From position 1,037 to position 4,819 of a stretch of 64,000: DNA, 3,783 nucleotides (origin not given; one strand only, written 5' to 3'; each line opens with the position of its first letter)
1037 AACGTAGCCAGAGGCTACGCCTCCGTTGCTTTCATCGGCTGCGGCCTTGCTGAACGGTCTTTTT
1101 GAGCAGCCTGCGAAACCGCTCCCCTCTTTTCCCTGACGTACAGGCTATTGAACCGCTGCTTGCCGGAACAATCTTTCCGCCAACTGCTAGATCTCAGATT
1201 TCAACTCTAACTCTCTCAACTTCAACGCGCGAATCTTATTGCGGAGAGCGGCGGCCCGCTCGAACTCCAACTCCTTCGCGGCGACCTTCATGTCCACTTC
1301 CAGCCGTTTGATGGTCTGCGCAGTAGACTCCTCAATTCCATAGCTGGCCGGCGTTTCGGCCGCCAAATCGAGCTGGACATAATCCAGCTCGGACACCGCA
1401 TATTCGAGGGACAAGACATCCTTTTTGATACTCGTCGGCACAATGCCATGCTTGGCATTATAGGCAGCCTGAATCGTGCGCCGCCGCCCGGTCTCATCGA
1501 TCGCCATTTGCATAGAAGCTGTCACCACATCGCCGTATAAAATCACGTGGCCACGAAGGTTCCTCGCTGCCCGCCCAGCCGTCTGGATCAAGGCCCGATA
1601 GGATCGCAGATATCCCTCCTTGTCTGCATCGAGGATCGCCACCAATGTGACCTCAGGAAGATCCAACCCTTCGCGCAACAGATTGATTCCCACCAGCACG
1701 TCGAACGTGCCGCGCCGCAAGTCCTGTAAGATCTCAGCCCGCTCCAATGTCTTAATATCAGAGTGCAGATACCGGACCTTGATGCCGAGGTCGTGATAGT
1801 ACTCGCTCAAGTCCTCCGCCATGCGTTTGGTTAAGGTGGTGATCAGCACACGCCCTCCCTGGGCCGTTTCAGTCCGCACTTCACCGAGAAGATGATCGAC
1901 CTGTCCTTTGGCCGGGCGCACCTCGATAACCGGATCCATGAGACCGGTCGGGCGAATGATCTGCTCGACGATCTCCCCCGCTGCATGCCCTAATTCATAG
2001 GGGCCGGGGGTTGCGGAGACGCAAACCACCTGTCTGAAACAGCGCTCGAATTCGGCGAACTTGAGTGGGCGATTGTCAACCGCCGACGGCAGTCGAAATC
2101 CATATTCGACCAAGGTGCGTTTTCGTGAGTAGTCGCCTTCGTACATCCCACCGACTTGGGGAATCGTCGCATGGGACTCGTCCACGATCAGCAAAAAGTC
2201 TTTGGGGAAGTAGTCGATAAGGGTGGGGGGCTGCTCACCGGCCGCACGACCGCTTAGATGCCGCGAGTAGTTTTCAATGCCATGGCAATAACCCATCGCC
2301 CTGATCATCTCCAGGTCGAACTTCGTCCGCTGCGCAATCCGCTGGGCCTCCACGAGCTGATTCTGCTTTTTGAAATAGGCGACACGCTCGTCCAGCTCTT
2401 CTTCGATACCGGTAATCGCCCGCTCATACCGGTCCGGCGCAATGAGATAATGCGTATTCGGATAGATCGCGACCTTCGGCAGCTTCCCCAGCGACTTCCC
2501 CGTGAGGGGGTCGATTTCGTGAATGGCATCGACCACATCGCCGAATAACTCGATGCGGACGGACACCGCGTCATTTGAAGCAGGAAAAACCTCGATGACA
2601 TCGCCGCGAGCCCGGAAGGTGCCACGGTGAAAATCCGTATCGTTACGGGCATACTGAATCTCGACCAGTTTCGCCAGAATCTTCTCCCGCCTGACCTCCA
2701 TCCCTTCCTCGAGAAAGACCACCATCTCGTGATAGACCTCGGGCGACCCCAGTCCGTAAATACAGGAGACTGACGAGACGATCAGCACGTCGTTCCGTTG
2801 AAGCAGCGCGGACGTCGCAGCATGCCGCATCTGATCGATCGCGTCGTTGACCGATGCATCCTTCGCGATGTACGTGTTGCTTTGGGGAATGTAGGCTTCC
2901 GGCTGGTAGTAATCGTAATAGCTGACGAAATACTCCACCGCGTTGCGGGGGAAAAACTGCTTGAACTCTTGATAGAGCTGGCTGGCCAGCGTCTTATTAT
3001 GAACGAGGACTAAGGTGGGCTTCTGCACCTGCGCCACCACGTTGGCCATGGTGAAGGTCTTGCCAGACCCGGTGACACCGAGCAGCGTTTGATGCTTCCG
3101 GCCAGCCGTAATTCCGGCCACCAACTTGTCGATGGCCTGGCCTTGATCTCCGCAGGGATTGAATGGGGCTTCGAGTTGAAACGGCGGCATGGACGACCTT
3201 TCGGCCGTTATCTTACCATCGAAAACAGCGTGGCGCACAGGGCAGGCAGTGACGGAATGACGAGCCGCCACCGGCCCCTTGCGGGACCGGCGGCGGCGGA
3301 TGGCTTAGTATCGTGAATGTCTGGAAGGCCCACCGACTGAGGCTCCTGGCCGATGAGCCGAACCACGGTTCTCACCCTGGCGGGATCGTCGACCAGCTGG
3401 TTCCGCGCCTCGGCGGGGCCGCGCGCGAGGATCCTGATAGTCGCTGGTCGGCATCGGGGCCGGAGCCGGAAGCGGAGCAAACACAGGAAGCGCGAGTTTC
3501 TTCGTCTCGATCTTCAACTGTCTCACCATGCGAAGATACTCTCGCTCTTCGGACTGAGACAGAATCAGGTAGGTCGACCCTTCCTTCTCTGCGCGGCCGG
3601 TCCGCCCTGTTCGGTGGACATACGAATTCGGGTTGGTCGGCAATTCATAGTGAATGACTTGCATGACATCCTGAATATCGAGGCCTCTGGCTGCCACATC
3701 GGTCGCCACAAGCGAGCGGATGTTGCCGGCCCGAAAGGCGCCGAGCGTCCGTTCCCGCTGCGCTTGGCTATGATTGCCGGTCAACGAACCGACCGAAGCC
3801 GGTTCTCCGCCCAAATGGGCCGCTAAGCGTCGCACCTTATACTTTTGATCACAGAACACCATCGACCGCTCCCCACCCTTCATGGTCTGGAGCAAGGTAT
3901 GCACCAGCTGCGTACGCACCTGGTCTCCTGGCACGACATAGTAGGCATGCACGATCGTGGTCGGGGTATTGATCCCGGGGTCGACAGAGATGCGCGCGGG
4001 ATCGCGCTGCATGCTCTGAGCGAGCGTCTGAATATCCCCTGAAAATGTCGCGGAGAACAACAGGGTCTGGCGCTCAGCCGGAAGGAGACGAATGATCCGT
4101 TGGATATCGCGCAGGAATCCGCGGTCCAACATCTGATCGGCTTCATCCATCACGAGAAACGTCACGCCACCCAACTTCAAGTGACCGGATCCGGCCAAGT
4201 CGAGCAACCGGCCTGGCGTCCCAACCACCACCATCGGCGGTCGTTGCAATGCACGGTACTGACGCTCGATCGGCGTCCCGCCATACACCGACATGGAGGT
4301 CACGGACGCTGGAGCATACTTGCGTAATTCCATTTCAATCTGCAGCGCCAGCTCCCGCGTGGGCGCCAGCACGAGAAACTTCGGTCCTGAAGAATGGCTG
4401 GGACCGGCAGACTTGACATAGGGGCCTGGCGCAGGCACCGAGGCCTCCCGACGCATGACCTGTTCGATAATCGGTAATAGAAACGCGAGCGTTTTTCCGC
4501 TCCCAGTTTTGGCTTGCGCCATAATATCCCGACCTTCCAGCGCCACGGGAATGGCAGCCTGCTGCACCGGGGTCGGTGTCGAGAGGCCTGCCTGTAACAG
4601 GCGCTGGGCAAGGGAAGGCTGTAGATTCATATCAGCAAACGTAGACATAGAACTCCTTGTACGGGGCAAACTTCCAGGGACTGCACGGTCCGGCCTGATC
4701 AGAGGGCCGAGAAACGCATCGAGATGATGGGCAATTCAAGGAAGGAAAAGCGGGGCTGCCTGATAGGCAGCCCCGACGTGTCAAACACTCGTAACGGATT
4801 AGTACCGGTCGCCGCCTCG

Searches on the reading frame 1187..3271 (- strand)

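Call 26: search_protein_families(library=pfam, proteins=[window:1187-3271:-], max_evalue=0.001)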
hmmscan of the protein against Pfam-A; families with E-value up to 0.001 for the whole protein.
window:1187-3271:- (694 aa): 7 families
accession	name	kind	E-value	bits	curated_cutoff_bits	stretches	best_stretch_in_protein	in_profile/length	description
PF17757.6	UvrB_inter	-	1.1e-32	112.5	22.9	1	187-275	3-91/91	UvrB interaction domain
PF00271.37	Helicase_C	-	2.4e-21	76.5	23.5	1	461-571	6-109/110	Helicase conserved C-terminal domain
PF12344.14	UvrB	-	1.1e-19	70.4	27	1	578-619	1-42/43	Ultra-violet resistance protein B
PF04851.21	ResIII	-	1e-14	55.2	22.5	1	42-145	7-114/164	Type III restriction enzyme, res subunit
PF00270.35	DEAD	-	2.3e-07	31.1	26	1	43-114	4-78/167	DEAD/DEAH box helicase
PF02151.25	UVR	-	1.1e-05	25.4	21.5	1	654-684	4-34/36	UvrB/uvrC motif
PF13604.12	AAA_30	-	0.00039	20.6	27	0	54-99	14-62/191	AAA domain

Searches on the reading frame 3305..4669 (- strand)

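Call 26: search_protein_families(library=pfam, proteins=[window:3305-4669:-], max_evalue=0.001)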
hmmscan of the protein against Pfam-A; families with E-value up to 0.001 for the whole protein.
window:3305-4669:- (454 aa): 3 families
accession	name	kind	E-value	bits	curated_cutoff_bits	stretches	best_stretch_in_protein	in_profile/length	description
PF00270.35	DEAD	-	1.3e-46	158.8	26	1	33-214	1-165/167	DEAD/DEAH box helicase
PF00271.37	Helicase_C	-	1.9e-26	92.9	23.5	1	256-360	6-109/110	Helicase conserved C-terminal domain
PF04851.21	ResIII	-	5.5e-06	26.8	22.5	1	35-209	7-162/164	Type III restriction enzyme, res subunit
